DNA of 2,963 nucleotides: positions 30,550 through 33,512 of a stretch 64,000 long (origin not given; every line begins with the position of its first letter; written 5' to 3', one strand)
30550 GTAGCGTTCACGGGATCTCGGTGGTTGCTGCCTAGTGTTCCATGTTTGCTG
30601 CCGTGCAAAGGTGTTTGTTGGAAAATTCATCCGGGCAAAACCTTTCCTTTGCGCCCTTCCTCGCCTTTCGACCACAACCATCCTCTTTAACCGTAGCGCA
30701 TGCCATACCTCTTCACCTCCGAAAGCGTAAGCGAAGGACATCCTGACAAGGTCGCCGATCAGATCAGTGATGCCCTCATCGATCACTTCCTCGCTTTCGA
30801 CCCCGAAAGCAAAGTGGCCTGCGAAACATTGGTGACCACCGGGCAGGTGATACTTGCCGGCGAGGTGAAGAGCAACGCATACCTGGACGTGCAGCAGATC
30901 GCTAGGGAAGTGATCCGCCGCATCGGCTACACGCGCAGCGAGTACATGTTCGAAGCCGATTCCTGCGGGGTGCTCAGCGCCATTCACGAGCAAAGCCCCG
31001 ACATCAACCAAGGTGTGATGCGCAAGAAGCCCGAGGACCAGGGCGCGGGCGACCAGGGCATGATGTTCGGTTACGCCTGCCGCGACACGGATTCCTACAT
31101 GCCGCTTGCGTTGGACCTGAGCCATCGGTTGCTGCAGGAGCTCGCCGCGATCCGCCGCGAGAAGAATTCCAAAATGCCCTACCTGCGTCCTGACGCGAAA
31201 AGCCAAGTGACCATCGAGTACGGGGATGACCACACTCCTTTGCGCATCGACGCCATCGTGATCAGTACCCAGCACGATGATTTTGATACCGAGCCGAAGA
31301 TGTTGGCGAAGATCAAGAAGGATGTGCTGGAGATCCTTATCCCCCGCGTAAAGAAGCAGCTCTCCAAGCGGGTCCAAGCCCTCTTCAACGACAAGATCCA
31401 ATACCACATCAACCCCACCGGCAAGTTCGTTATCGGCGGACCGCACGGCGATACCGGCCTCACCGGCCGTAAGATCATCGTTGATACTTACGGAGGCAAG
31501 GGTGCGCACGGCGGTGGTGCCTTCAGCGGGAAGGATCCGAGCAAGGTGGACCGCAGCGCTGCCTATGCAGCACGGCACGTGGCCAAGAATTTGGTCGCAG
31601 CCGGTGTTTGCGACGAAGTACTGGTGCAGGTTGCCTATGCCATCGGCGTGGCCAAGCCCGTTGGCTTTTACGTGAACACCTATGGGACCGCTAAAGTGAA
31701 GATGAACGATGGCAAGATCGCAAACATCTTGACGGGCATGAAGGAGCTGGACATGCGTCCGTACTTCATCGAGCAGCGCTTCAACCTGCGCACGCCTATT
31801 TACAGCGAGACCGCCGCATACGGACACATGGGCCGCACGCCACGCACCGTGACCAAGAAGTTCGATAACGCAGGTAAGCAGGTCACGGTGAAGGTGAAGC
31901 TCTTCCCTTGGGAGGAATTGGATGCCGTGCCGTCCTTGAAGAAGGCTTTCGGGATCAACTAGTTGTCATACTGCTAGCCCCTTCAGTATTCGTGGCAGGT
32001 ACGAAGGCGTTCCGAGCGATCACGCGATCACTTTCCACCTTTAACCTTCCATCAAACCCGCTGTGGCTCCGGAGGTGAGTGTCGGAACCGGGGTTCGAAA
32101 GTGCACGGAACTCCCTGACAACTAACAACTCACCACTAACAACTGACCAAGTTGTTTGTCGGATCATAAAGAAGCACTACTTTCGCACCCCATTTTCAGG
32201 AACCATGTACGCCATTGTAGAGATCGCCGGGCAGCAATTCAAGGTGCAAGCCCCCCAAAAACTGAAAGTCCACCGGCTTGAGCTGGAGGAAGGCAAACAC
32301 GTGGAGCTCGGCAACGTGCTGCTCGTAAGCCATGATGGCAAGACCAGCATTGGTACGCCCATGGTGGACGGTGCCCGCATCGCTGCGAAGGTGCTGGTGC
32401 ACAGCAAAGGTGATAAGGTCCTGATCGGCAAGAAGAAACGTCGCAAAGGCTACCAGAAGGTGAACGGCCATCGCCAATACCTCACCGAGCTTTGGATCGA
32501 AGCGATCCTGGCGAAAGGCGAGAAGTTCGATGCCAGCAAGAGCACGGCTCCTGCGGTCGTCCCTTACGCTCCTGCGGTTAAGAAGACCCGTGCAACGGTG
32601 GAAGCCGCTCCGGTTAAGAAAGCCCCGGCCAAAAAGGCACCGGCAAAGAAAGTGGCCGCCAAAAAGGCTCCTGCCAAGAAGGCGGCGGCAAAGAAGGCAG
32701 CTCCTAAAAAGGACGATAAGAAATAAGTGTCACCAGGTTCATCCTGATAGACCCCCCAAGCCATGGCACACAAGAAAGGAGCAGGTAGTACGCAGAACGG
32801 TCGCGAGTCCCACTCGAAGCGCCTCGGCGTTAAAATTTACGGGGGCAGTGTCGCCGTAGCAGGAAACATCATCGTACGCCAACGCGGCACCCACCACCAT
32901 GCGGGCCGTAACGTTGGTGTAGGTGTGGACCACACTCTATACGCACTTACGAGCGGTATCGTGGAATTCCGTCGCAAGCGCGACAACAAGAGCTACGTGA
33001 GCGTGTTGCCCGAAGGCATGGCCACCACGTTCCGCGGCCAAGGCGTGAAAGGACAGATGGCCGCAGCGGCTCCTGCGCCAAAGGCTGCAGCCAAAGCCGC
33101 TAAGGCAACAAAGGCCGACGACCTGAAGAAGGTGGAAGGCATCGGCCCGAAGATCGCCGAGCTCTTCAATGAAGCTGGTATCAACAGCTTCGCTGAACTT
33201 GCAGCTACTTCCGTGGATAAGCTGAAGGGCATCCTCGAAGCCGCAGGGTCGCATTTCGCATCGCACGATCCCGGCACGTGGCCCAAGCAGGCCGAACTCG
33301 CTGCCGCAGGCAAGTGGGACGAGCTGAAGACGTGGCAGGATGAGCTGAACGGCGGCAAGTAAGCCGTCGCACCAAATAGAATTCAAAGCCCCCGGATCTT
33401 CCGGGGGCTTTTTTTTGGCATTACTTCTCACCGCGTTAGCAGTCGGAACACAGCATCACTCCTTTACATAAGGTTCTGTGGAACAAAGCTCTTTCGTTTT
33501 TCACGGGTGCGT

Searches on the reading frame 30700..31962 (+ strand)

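Call 89: search_protein_families(library=pfam, proteins=[window:30700-31962:+], max_evalue=0.00001)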
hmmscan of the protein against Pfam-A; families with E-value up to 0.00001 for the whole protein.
window:30700-31962:+ (420 aa): 3 families
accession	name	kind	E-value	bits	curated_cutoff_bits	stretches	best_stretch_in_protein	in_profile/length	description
PF02773.21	S-AdoMet_synt_C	-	1.2e-58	197.4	25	1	245-380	1-132/138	S-adenosylmethionine synthetase, C-terminal domain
PF00438.25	S-AdoMet_synt_N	-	3.7e-43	146.5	33.1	1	3-100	2-99/99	S-adenosylmethionine synthetase, N-terminal domain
PF02772.21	S-AdoMet_synt_M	-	3.2e-42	143.9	29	1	113-243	1-120/120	S-adenosylmethionine synthetase, central domain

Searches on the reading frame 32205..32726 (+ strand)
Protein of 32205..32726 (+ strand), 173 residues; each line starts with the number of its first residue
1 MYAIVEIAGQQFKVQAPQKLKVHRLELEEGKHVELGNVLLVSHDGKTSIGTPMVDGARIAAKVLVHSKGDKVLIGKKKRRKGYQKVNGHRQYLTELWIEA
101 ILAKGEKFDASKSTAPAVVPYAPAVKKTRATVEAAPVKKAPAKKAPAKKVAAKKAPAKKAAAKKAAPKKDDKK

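Call 89: search_protein_families(library=pfam, proteins=[window:32205-32726:+], max_evalue=0.00001)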
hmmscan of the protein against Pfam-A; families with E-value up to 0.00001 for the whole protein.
window:32205-32726:+ (173 aa): 1 family
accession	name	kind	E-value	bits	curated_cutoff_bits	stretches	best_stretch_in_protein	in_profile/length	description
PF00829.26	Ribosomal_L21p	-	6.5e-33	113.4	27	1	1-101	1-99/99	Ribosomal prokaryotic L21 protein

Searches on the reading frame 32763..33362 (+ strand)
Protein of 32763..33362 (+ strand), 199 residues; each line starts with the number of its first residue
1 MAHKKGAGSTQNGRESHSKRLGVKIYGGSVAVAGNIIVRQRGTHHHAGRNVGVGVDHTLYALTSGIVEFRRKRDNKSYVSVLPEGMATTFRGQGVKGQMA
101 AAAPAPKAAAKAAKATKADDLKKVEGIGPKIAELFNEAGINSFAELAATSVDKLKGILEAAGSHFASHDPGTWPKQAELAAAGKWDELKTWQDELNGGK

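Call 89: search_protein_families(library=pfam, proteins=[window:32763-33362:+], max_evalue=0.00001)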
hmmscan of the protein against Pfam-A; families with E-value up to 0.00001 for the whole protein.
window:32763-33362:+ (199 aa): 2 families
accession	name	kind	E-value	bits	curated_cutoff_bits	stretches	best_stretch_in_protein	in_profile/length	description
PF01016.24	Ribosomal_L27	-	8.2e-34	115.9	20.5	1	2-81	1-79/79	Ribosomal L27 protein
PF14520.12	HHH_5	-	3.1e-08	34.4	27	1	119-156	2-39/57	Helix-hairpin-helix domain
